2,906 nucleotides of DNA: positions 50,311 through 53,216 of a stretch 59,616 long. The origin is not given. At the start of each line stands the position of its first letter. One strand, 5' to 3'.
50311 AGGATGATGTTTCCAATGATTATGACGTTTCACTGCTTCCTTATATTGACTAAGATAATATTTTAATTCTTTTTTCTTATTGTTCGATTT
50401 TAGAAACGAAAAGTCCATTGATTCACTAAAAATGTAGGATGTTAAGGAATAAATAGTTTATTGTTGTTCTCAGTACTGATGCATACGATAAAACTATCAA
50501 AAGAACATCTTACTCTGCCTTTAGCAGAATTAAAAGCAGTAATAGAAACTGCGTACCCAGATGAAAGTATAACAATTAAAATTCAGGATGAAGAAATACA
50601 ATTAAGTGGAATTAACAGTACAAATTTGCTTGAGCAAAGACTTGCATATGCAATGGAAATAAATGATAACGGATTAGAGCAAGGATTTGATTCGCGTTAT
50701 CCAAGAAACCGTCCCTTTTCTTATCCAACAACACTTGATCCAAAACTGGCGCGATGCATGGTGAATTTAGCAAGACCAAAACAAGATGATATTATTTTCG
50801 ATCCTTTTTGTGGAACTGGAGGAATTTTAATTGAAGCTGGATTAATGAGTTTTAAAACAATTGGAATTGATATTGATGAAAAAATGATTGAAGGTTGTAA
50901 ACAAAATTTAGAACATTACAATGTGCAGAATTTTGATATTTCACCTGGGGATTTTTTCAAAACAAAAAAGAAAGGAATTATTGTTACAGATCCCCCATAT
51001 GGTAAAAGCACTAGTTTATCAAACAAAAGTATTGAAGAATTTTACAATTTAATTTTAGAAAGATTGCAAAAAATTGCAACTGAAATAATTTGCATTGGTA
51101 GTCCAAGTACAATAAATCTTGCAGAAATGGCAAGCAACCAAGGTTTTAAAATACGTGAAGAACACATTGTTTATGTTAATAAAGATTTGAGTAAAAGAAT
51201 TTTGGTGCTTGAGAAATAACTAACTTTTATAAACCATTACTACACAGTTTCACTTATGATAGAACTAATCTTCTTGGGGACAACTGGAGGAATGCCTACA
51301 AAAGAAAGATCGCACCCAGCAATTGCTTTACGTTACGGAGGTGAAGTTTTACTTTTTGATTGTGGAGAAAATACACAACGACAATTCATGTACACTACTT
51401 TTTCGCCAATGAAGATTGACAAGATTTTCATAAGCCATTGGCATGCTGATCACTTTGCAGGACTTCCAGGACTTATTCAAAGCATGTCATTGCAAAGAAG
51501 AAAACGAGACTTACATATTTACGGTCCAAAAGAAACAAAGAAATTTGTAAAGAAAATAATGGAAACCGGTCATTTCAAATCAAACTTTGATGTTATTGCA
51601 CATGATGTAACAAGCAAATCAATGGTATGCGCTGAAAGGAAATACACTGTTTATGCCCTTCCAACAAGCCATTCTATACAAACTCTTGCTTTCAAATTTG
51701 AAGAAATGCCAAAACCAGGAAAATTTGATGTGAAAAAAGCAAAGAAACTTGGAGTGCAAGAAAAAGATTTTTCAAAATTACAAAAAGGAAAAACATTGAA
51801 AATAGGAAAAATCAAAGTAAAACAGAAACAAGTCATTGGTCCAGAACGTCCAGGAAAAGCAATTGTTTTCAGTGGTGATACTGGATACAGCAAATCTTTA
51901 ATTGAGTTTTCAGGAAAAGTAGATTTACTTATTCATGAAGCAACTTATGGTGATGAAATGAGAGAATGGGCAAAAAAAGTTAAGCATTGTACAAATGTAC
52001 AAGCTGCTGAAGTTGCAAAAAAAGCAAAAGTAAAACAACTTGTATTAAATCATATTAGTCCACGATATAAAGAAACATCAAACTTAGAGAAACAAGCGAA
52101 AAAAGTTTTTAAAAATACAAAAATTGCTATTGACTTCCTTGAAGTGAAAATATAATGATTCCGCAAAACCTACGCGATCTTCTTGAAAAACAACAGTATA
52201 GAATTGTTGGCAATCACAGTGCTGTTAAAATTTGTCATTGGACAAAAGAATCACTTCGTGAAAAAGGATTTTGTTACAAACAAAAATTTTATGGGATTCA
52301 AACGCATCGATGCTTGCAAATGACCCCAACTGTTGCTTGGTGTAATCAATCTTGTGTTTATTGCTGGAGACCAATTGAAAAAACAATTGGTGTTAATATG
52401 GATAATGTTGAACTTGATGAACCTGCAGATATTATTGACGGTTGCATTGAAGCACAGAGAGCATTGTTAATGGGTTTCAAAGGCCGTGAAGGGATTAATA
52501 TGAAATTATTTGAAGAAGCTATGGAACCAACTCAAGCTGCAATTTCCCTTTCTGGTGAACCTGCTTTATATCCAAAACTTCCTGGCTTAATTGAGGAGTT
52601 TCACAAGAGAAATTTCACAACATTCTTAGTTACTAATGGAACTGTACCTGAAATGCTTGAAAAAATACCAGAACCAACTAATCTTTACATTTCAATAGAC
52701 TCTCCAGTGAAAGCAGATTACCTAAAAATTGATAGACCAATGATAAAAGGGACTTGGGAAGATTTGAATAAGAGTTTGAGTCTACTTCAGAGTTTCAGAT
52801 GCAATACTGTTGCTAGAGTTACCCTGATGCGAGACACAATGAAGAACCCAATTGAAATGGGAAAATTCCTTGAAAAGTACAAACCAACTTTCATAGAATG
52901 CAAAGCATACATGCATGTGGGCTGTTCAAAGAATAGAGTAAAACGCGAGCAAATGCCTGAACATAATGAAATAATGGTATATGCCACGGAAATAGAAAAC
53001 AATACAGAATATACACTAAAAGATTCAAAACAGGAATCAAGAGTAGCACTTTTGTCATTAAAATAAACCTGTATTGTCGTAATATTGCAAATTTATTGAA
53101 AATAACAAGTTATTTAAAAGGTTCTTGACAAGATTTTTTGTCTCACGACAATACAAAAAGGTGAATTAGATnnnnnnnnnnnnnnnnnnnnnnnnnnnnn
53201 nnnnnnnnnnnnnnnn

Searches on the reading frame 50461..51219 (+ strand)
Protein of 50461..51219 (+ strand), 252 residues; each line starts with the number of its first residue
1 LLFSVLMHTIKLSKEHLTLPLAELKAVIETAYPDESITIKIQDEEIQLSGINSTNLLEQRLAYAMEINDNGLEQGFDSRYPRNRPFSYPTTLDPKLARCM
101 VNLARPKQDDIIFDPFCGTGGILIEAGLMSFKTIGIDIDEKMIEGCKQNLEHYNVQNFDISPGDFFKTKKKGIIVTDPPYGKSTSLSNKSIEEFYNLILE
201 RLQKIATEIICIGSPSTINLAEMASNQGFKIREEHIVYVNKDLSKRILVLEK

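Call 3: search_protein_families(library=pfam, proteins=[window:50461-51219:+], max_evalue=0.1)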
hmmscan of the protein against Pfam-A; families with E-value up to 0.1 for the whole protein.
window:50461-51219:+ (252 aa): 17 families
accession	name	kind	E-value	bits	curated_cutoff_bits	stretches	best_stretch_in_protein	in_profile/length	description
PF01170.24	UPF0020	-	2.6e-35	122.3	22.3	1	82-241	2-193/197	RMKL-like, methyltransferase domain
PF01555.25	N6_N4_Mtase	-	9.1e-13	49.1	26.7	1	86-144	160-217/221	DNA methylase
PF13847.12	Methyltransf_31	-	1.4e-08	35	27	1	109-169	4-67/145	Methyltransferase domain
PF11599.14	AviRa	-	2.9e-08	33.9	25.7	2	96-151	39-98/232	RRNA methyltransferase AviRa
PF09445.16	Methyltransf_15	-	1.1e-07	32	22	1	111-171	3-64/165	RNA cap guanine-N2 methyltransferase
PF02384.22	N6_Mtase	-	1e-06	28.8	20.4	1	96-190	34-143/311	N-6 DNA Methylase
PF03602.21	Cons_hypoth95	-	7.6e-05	22.9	24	1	109-190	42-132/182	Conserved hypothetical protein 95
PF13649.12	Methyltransf_25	-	0.00012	23.1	27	1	114-167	3-57/97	Methyltransferase domain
PF10237.15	N6-adenineMlase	-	0.00086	19.5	23.2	1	136-215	57-129/166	Probable N6-adenine methyltransferase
PF05175.20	MTS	-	0.0019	18.3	23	1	108-197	31-125/170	Methyltransferase small domain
PF08241.18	Methyltransf_11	-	0.023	15.8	21.2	1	117-164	5-50/95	Methyltransferase domain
PF06325.19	PrmA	-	0.03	14.3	22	1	107-175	160-231/296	Ribosomal protein L11 methyltransferase (PrmA)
PF01795.25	Methyltransf_5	-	0.049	13.5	27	1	96-165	8-78/309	MraW methylase family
PF01564.23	Spermine_synth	-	0.055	13.5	22.9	1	135-156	47-68/186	Spermine/spermidine synthase domain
PF02086.21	MethyltransfD12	-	0.068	13.3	22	0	99-147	11-59/253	D12 class N6 adenine-specific DNA methyltransferase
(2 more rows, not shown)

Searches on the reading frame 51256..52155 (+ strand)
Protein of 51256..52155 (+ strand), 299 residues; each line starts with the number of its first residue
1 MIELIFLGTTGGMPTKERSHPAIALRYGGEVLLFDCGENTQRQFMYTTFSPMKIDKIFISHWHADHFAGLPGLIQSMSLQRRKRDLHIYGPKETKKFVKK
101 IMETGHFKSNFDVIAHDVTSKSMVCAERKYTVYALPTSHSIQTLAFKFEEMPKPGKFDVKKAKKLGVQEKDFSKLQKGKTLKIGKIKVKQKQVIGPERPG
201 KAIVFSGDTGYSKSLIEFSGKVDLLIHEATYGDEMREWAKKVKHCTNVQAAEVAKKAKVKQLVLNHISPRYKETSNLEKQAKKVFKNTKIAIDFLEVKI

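Call 3: search_protein_families(library=pfam, proteins=[window:51256-52155:+], max_evalue=0.1)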
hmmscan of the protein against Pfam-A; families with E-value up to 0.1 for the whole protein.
window:51256-52155:+ (299 aa): 4 families
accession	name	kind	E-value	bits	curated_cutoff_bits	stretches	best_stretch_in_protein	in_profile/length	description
PF12706.13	Lactamase_B_2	-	2.1e-18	67.1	27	2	32-142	3-115/200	Beta-lactamase superfamily domain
PF00753.33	Lactamase_B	-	7.2e-14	52.6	22.7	1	19-247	5-186/196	Metallo-beta-lactamase superfamily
PF13691.12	Lactamase_B_4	-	1.9e-06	27.8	27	1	12-66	4-60/63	tRNase Z endonuclease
PF23023.1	Anti-Pycsar_Apyc1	-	0.0042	17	50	1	24-71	24-71/250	Anti-Pycsar protein Apyc1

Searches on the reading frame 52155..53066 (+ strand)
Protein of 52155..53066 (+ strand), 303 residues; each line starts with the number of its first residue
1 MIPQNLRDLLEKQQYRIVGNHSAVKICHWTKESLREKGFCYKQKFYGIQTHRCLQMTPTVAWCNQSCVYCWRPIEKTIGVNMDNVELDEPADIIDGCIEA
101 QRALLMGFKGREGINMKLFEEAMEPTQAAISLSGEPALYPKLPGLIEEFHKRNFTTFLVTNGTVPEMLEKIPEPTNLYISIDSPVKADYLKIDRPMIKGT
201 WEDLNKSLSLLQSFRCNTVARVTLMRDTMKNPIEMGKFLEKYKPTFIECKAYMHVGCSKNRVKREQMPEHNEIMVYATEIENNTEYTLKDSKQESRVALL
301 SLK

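Call 3: search_protein_families(library=pfam, proteins=[window:52155-53066:+], max_evalue=0.1)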
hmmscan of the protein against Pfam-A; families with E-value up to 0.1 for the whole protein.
window:52155-53066:+ (303 aa): 2 families
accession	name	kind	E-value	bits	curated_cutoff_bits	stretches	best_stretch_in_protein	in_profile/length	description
PF08608.17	Wyosine_form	-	1.1e-16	61.2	22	1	243-301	3-62/63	Wyosine base formation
PF04055.27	Radical_SAM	-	6.5e-14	52.9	29.5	1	60-236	4-163/166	Radical SAM superfamily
